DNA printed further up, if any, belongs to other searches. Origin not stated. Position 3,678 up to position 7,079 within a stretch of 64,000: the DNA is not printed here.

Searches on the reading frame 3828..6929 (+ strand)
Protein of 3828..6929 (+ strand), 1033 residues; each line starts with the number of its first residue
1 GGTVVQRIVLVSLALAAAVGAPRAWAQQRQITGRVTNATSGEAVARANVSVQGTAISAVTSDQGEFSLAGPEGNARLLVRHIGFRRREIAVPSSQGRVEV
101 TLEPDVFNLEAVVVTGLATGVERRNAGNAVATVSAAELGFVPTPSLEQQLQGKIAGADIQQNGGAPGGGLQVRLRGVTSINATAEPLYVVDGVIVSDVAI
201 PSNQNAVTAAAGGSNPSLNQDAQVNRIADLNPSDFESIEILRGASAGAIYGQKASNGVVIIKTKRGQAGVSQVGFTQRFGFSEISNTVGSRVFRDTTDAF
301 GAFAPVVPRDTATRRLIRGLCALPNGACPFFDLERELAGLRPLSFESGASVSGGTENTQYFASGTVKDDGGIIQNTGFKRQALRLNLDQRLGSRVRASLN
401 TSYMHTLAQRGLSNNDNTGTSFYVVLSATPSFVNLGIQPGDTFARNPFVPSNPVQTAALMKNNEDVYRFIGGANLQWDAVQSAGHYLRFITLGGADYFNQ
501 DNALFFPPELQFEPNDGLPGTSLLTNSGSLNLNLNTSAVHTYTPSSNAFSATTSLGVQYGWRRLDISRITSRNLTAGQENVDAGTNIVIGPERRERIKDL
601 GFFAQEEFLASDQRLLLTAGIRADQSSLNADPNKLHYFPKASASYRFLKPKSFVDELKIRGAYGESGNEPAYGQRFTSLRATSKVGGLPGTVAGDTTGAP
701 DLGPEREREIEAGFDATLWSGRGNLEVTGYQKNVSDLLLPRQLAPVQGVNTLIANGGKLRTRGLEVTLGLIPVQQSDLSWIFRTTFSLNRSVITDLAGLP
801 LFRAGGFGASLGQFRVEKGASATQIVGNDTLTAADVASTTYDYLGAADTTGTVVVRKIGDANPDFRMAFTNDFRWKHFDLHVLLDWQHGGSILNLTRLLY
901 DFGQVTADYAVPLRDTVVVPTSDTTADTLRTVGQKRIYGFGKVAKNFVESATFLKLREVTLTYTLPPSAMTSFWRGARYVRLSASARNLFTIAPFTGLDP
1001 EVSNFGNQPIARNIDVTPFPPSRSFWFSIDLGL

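Call 60: search_protein_families(library=pfam, proteins=[window:3828-6929:+], max_evalue=0.001)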
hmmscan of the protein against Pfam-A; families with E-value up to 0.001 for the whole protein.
window:3828-6929:+ (1033 aa): 2 families
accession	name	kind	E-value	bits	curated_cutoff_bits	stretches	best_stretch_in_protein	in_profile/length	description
PF13715.12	CarbopepD_reg_2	-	1e-14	54.8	32.2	1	31-114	1-88/88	CarboxypepD_reg-like domain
PF07715.20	Plug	-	2.2e-12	47.9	23.9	1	124-258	3-107/107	TonB-dependent Receptor Plug Domain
